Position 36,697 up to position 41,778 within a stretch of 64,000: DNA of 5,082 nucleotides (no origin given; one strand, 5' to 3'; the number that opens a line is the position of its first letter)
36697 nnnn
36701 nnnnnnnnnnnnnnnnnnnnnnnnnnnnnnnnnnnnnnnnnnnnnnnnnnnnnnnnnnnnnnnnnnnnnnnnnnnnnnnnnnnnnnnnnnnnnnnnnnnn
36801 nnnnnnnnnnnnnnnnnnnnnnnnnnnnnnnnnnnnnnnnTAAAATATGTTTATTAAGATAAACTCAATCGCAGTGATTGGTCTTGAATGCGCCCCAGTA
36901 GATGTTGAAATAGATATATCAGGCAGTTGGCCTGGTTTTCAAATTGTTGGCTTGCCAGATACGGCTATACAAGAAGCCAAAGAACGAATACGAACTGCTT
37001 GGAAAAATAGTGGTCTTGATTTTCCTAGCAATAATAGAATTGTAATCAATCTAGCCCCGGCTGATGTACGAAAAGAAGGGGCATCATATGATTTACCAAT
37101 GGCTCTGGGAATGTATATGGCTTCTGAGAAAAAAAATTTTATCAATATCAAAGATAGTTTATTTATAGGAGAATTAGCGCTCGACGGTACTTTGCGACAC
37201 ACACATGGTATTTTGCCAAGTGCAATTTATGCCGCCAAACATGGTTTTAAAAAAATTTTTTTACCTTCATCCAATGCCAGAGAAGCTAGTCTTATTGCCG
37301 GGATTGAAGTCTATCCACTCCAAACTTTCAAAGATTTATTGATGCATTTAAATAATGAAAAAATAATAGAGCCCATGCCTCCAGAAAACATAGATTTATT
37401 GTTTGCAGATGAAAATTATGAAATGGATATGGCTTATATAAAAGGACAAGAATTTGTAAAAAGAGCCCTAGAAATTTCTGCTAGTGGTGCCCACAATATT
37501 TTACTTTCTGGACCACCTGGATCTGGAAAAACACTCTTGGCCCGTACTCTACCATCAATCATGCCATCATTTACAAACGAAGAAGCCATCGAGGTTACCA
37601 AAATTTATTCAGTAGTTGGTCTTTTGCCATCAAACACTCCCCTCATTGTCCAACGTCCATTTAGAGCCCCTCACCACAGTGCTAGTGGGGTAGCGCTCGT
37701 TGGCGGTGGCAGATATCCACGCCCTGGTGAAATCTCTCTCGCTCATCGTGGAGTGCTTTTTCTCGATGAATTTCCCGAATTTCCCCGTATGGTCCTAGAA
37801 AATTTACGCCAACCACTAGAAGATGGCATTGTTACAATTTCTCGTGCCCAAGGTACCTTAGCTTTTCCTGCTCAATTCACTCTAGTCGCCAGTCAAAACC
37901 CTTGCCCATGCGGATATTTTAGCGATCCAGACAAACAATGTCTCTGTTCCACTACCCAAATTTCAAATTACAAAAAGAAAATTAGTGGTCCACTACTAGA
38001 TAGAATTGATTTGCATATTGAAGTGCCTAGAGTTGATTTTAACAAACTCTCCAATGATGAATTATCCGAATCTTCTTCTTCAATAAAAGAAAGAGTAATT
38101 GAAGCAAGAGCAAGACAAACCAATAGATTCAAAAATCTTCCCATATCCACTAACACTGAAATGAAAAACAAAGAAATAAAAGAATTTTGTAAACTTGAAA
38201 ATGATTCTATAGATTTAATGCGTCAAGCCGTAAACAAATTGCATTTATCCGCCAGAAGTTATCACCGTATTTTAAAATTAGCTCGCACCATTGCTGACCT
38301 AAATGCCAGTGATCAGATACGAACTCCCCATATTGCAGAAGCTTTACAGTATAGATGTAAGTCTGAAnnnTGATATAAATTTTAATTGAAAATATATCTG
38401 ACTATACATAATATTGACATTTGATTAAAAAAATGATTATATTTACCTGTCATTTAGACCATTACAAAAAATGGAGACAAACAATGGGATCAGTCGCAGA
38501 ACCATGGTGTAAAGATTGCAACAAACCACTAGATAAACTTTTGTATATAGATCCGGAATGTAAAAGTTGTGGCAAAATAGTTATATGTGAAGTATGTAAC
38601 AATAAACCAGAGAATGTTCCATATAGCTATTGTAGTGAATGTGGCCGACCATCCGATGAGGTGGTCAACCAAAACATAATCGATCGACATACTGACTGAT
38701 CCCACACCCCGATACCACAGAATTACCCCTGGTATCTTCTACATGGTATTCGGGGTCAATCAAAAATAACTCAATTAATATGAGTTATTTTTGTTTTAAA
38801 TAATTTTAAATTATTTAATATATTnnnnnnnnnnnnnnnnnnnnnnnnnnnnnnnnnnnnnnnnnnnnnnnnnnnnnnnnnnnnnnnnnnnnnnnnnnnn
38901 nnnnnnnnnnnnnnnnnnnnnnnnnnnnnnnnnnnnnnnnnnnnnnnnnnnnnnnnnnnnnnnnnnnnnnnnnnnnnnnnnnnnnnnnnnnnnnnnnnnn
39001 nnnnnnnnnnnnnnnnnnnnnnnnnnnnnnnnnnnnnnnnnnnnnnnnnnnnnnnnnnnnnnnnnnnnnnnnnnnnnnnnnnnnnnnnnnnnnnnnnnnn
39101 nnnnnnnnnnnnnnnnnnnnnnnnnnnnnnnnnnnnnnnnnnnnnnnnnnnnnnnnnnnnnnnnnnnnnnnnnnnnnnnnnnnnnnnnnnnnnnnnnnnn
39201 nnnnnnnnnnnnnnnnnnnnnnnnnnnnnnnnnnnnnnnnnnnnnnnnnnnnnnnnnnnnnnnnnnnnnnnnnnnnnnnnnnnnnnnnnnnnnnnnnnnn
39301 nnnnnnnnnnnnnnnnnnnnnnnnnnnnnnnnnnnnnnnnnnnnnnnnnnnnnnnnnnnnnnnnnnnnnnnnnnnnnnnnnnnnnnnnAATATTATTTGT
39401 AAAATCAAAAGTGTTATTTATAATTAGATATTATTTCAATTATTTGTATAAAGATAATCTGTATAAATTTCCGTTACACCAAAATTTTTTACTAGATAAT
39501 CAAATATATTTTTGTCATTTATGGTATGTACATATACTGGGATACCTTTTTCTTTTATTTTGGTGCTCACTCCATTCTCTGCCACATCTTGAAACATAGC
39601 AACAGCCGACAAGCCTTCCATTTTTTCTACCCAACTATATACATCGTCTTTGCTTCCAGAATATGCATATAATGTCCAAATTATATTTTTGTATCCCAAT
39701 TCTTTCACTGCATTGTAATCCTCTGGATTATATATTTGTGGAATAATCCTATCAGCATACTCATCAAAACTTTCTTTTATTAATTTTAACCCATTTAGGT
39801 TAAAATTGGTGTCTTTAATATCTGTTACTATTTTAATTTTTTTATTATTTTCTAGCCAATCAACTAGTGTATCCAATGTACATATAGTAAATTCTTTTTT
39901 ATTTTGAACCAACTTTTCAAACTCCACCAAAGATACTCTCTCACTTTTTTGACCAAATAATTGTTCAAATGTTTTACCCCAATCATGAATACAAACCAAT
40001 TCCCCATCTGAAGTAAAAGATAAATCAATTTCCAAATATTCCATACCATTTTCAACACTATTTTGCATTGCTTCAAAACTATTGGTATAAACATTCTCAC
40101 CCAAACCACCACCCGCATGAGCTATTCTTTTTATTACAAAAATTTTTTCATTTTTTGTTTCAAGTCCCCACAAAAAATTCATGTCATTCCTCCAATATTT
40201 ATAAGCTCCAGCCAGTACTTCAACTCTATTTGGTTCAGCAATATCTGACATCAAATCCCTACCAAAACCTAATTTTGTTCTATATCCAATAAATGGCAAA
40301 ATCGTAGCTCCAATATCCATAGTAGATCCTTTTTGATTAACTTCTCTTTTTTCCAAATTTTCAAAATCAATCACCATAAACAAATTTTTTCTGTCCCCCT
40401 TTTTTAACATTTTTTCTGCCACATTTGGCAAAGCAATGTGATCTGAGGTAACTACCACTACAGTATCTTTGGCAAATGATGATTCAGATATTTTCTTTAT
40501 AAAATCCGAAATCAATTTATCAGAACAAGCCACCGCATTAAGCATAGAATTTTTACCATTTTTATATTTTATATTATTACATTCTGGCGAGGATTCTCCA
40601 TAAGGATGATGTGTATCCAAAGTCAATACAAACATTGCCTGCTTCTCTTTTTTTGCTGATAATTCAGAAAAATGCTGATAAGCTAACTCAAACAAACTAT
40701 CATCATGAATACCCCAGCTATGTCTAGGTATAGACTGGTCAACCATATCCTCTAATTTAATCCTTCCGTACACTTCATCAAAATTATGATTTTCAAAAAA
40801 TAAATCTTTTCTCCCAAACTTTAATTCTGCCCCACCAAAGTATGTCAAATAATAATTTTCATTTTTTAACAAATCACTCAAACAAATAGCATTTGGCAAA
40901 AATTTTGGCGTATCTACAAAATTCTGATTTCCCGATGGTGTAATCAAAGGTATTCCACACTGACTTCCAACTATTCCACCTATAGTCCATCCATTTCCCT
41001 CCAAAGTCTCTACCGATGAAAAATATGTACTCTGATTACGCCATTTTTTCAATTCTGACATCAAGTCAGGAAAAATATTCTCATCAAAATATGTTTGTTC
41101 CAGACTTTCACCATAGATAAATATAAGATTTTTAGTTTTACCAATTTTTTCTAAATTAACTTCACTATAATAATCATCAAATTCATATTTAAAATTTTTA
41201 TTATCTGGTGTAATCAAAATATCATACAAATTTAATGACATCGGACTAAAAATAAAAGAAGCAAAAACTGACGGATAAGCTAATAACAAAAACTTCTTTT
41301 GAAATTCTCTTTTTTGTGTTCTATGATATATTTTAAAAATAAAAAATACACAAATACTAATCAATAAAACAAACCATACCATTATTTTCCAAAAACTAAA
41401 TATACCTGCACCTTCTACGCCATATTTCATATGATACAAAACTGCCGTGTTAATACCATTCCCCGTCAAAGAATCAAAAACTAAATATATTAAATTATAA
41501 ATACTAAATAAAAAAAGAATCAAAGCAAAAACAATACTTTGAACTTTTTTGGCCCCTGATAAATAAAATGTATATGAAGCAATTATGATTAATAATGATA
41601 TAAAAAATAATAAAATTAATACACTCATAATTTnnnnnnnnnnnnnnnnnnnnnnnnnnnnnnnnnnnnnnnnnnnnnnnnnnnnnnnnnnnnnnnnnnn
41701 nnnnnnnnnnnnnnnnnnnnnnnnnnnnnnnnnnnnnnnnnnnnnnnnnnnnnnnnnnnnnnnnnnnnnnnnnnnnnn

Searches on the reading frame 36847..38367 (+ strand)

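Call 80: search_protein_families(library=pfam, proteins=[window:36847-38367:+], max_evalue=0.0001)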
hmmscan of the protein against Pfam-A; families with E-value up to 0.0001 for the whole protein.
window:36847-38367:+ (507 aa): 7 families
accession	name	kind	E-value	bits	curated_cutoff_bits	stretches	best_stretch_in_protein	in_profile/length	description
PF01078.27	Mg_chelatase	-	2.4e-91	305.2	20.3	1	194-399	1-205/207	Magnesium chelatase, subunit ChlI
PF13541.12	ChlI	-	1.4e-41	141.7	27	1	20-143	1-121/121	Subunit ChlI of Mg-chelatase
PF13335.12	Mg_chelatase_C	-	5.3e-33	113.9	26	1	408-503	2-94/94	Magnesium chelatase, subunit ChlI C-terminal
PF07728.20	AAA_5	-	3.5e-07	30.7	22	0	300-354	66-125/139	AAA domain (dynein-related subfamily)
PF00493.29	MCM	-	3.5e-06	26.7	23.3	0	293-390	114-201/224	MCM P-loop domain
PF00158.32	Sigma54_activat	-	2.6e-05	24.4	20.2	0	290-329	83-122/168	Sigma-54 interaction domain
PF05496.18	RuvB_N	-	4e-05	23.9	27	0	200-237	11-55/159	Holliday junction DNA helicase RuvB P-loop domain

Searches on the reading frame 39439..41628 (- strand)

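Call 80: search_protein_families(library=pfam, proteins=[window:39439-41628:-], max_evalue=0.0001)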
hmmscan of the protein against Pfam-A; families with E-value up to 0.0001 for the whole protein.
window:39439-41628:- (730 aa): 2 families
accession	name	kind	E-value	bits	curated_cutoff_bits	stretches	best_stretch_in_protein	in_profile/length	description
PF00884.28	Sulfatase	-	4.5e-25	89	25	1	166-448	1-300/301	Sulfatase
PF03009.23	GDPD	-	1.6e-17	64.8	23.6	1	508-725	3-241/244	Glycerophosphoryl diester phosphodiesterase family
